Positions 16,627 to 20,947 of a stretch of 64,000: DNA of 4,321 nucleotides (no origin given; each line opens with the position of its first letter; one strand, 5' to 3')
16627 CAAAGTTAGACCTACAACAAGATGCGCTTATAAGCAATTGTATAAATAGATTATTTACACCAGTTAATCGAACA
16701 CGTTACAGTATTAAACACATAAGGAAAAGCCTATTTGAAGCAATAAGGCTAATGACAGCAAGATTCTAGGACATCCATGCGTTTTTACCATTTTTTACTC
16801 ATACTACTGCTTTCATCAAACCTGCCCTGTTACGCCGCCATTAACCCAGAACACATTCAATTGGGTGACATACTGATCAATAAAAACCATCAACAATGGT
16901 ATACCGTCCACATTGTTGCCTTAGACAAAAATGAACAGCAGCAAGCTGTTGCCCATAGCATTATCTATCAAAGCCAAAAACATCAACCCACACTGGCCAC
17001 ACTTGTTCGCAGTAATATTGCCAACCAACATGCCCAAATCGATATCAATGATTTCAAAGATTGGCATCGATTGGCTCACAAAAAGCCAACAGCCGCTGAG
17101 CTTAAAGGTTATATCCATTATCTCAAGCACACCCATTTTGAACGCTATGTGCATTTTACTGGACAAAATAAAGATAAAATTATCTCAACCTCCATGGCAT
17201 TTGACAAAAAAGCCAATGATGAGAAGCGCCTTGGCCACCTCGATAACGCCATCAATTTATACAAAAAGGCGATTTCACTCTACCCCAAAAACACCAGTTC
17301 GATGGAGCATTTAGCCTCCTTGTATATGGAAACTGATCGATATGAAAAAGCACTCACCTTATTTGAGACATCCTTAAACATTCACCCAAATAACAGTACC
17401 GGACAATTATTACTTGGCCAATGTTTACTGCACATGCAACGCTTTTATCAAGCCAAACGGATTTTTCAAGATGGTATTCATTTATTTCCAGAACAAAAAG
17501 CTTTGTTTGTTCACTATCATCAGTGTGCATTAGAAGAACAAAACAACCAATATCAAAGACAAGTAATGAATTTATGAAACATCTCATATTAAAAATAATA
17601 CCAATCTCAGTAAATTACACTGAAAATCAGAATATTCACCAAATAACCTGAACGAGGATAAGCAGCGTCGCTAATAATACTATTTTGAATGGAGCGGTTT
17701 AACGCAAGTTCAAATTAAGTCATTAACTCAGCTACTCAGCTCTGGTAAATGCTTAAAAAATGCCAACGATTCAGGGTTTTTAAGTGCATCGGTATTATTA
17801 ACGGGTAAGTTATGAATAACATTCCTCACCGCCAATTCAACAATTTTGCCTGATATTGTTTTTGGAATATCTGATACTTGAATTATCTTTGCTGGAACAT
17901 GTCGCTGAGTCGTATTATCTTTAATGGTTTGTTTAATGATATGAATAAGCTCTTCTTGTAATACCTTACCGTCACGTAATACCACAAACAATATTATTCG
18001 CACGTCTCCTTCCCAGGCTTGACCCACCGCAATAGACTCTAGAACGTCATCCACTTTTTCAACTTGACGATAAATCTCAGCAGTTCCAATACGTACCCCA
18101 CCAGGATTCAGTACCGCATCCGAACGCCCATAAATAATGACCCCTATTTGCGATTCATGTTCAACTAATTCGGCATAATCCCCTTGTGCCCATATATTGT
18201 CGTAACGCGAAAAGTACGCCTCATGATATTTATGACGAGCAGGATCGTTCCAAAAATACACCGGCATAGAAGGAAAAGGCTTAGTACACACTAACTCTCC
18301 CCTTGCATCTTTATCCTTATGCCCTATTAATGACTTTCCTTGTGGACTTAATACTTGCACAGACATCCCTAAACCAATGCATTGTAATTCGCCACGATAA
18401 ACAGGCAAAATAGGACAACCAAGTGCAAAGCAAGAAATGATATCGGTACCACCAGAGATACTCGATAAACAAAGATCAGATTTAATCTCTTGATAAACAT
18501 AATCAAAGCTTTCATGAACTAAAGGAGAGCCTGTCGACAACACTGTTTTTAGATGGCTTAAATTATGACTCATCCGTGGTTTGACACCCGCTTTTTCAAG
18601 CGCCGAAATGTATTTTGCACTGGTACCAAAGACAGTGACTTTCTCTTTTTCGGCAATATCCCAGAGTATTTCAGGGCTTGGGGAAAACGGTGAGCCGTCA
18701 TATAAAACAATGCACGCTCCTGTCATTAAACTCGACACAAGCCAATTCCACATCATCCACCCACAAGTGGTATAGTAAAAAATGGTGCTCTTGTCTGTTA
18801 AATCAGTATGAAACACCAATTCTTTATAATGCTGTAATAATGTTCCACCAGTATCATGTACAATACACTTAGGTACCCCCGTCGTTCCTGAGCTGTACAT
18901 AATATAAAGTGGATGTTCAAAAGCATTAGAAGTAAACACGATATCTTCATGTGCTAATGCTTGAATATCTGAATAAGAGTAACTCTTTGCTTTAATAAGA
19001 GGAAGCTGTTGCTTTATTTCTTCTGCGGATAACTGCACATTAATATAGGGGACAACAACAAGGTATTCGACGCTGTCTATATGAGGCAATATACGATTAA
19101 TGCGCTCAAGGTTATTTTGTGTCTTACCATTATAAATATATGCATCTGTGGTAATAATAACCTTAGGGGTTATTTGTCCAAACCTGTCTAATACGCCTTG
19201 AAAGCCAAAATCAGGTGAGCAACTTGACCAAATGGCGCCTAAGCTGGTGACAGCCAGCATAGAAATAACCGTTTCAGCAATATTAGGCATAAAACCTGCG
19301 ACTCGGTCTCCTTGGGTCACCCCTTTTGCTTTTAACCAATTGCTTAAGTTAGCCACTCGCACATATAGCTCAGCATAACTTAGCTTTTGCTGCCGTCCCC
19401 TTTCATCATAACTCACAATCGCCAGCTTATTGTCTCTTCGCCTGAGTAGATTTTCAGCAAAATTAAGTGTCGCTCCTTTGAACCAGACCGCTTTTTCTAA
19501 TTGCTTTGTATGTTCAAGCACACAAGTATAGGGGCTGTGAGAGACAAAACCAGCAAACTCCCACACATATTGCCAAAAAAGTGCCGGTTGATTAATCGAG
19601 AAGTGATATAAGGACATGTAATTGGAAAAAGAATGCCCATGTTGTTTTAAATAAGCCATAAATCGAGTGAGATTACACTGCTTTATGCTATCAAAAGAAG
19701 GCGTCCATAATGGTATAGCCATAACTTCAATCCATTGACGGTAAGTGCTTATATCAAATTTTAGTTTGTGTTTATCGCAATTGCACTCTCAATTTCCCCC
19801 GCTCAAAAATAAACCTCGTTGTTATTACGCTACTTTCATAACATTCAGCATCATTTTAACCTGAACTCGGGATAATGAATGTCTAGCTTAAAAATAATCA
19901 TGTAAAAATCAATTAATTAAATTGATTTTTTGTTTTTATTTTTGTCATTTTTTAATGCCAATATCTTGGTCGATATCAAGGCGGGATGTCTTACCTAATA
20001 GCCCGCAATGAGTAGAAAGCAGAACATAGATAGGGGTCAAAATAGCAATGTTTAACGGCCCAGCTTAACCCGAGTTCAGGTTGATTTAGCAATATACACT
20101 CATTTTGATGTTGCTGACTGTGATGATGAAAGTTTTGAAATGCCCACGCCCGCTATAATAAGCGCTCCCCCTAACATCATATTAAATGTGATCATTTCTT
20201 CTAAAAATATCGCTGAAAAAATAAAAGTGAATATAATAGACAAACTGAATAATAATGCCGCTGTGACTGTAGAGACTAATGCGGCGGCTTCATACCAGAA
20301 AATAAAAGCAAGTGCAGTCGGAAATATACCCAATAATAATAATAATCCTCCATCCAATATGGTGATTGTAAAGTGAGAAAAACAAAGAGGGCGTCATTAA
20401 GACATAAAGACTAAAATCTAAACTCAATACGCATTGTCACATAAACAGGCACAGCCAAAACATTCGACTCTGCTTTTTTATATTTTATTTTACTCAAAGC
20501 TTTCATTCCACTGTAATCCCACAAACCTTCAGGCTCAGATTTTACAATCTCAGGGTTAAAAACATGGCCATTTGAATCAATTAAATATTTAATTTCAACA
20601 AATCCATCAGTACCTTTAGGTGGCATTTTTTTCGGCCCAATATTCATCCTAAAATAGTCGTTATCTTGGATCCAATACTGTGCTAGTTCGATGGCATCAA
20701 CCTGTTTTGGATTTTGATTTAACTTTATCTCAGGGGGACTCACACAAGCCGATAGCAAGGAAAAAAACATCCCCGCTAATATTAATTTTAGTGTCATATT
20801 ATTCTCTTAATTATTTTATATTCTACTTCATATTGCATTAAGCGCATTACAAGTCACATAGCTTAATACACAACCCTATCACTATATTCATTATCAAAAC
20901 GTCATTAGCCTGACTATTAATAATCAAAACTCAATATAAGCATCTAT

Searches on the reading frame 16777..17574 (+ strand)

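Call 89: search_protein_families(library=pfam, proteins=[window:16777-17574:+], max_evalue=0.001)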
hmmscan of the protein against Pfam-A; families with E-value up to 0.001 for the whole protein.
window:16777-17574:+ (266 aa): 16 families
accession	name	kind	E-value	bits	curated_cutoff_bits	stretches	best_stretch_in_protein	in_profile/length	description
PF14559.12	TPR_19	-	5.6e-15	55.9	25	2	153-206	5-58/68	Tetratricopeptide repeat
PF07719.23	TPR_2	-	8.7e-14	50.9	27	1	178-206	6-34/34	Tetratricopeptide repeat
PF00515.34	TPR_1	-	1.6e-11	44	27.8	0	150-172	12-34/34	Tetratricopeptide repeat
PF13181.12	TPR_8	-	4.4e-11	42.5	25.7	0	151-172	13-34/34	Tetratricopeptide repeat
PF12895.13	ANAPC3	-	6.8e-11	42.7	27.2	2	154-230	4-79/82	Anaphase-promoting complex, cyclosome, subunit 3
PF13428.12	TPR_14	-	2.6e-10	40.3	23.5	0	179-215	7-43/44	Tetratricopeptide repeat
PF13431.12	TPR_17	-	6.5e-10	38.9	24.4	1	161-193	1-33/34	Tetratricopeptide repeat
PF13424.12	TPR_12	-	2.3e-09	37.7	30.1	1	176-233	5-71/77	Tetratricopeptide repeat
PF13174.12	TPR_6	-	1.3e-08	35.4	26.3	0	178-205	5-32/33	Tetratricopeptide repeat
PF13414.12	TPR_11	-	3.7e-08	33.4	26.8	0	151-185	6-40/42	TPR repeat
PF23914.1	TPR_CcmH_CycH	-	5.3e-08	33.3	42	1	198-262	41-105/158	Cytochrome c-type biogenesis protein H TPR domain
PF13432.12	TPR_16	-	2.2e-06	28.5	32.7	1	145-206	3-64/65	Tetratricopeptide repeat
PF13176.12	TPR_7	-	3.4e-06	27.2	27.9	0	176-204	2-30/36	Tetratricopeptide repeat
PF13374.12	TPR_10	-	2.2e-05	24.8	27.5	0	174-203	3-32/42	Tetratricopeptide repeat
PF24575.1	TPR_Slam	-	9.3e-05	23.3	35.2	0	180-230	54-104/104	Surface lipoprotein assembly modifier, N-terminal TPR repeats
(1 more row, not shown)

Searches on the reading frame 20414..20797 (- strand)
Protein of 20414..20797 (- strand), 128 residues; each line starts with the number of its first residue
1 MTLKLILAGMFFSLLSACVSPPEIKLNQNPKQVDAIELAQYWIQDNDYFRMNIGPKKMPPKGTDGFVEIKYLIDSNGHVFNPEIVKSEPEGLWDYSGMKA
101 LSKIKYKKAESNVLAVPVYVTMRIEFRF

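Call 89: search_protein_families(library=pfam, proteins=[window:20414-20797:-], max_evalue=0.001)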
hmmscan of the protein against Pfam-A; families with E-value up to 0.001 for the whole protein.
window:20414-20797:- (128 aa): 1 family
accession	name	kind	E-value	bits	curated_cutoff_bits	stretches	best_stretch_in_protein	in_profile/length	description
PF03544.19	TonB_C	-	6.4e-08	33.4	24.6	1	61-127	12-78/79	Gram-negative bacterial TonB protein C-terminal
